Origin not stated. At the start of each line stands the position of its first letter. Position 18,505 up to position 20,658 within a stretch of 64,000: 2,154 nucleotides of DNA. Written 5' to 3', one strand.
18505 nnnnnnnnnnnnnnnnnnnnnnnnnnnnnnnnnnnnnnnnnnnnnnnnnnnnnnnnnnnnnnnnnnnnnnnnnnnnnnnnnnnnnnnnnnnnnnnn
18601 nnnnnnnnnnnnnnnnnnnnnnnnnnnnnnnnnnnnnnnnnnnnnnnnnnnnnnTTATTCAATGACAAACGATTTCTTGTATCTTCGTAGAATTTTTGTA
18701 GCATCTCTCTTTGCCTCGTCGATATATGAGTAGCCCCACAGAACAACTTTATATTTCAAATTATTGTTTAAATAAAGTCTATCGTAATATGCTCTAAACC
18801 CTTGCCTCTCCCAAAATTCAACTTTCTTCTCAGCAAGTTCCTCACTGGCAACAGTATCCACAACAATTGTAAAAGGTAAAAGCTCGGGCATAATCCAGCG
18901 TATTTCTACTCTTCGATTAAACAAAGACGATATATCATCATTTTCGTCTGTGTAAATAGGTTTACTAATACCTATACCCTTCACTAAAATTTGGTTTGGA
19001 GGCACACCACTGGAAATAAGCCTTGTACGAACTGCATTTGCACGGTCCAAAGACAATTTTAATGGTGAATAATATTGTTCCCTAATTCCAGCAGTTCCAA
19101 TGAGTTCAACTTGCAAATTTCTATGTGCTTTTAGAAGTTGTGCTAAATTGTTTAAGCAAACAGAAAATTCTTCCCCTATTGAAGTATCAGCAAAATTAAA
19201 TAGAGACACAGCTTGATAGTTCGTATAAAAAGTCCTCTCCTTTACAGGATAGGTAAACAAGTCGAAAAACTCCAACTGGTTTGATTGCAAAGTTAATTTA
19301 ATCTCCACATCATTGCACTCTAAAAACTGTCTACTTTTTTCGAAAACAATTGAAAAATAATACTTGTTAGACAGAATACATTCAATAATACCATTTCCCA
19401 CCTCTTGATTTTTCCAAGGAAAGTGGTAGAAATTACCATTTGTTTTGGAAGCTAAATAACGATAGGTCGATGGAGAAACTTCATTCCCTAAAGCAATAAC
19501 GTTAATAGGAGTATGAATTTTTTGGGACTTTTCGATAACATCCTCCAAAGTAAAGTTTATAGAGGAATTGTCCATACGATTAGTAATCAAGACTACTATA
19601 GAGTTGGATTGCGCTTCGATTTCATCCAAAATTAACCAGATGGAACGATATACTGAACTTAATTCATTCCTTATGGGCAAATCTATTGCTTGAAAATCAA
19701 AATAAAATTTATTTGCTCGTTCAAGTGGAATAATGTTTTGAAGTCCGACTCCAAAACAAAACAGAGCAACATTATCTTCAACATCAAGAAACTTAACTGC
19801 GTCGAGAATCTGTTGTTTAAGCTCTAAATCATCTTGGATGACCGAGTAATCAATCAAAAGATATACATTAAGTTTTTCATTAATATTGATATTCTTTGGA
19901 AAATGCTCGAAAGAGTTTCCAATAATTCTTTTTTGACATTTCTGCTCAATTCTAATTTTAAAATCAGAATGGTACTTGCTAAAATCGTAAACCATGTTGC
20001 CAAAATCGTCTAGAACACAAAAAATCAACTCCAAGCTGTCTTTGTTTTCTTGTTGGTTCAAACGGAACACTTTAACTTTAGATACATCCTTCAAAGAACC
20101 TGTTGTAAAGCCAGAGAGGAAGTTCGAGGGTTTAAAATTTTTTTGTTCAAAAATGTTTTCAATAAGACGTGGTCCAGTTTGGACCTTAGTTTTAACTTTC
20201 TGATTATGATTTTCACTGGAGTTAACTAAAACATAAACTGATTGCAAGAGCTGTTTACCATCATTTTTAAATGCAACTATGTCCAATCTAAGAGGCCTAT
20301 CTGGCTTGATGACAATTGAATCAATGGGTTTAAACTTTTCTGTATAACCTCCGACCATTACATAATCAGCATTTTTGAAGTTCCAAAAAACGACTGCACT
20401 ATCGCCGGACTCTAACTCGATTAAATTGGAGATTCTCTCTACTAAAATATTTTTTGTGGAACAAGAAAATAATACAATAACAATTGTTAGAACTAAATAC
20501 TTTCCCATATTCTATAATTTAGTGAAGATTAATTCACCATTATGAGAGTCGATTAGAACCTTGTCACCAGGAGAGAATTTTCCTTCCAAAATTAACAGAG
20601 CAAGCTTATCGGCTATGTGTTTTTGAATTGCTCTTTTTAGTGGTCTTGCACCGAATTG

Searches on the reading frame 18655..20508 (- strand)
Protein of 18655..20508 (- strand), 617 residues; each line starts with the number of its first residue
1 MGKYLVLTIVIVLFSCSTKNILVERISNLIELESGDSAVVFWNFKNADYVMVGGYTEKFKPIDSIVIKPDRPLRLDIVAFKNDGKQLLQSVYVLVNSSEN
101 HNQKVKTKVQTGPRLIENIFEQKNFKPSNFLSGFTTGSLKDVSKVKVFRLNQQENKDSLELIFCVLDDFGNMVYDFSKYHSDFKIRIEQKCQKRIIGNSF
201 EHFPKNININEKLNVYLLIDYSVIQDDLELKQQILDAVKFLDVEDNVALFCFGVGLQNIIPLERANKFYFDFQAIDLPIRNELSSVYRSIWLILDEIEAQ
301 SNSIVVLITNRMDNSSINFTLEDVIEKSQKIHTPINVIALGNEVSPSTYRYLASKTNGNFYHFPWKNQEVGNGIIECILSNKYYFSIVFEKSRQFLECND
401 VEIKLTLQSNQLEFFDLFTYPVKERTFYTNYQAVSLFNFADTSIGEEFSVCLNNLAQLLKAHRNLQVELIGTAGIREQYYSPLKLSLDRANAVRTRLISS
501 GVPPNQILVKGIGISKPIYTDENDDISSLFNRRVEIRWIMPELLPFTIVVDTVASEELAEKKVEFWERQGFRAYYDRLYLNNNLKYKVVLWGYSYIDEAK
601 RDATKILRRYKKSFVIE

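Call 5: search_protein_families(library=pfam, proteins=[window:18655-20508:-])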
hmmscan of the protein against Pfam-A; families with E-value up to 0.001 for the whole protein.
window:18655-20508:- (617 aa): 1 family
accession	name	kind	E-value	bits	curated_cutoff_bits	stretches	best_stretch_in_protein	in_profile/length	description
PF00691.25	OmpA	-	3e-12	47.2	27.2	1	436-525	1-92/98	OmpA family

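Call 21: search_protein_families(library=ncbifam, proteins=[window:18655-20508:-])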
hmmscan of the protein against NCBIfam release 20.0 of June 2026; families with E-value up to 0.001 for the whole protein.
window:18655-20508:- (617 aa): 24 families
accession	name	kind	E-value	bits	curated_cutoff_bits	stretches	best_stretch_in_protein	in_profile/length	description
NF053611.1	YiaD_Gzip_OmpA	equivalog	1.6e-13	50.8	175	1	436-536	105-204/206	YiaD family glycine zipper/OmpA-like lipoprotein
TIGR03789.1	pdsO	hypoth_equivalog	1.5e-11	44.4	152.2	1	443-537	149-242/243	sortase-associated OmpA-like protein PdsO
NF053612.1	anchor_PA1041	equivalog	3.3e-10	40.3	250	1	433-537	131-234/236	PA1041 family peptidoglycan-binding anchor lipoprotein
NF045787.1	OmpABordt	equivalog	5.2e-09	36.1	200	1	430-537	82-188/194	outer membrane protein OmpA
TIGR03350.1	type_VI_ompA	equivalog_domain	5.6e-09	36.1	139.8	1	432-537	29-136/137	type VI secretion system protein TssL, long form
TIGR02802.1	Pal_lipo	equivalog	6.1e-08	32.7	125.35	1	436-536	3-102/104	peptidoglycan-associated lipoprotein Pal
NF053585.1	OMP_LP_YfiB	equivalog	3.6e-07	30.2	128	1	435-536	58-158/163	outer membrane lipoprotein YfiB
NF007804.1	PRK10510.1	equivalog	6.2e-07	29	307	1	451-537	130-215/219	OmpA family lipoprotein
NF033763.1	exchanger_TraB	exception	6.7e-07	27.7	700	1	444-541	404-500/522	outer membrane exchange protein TraB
NF053613.1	OMP_toxin_LptF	equivalog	1.1e-06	28.5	400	1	436-536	144-243/256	lipotoxin F family OmpA-related lipoprotein LptF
NF006548.1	PRK09041.1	equivalog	2.8e-06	26.7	277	1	436-536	169-271/287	flagellar motor protein MotB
NF006285.1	PRK08457.1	equivalog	3.1e-06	27.1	250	1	451-537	141-229/253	flagellar motor protein MotB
NF008071.1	PRK10808.1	equivalog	1.7e-05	24.4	277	1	432-527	230-327/358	porin OmpA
NF038223.1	IcmN_DotK_IVB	equivalog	3.4e-05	23.6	250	1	450-537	72-158/164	type IVB secretion system protein IcmN/DotK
NF053607.1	CHU_0125_OmpA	equivalog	4.9e-05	22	620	1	438-537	536-635/639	CHU_0125 family OmpA-like outer membrane integrity protein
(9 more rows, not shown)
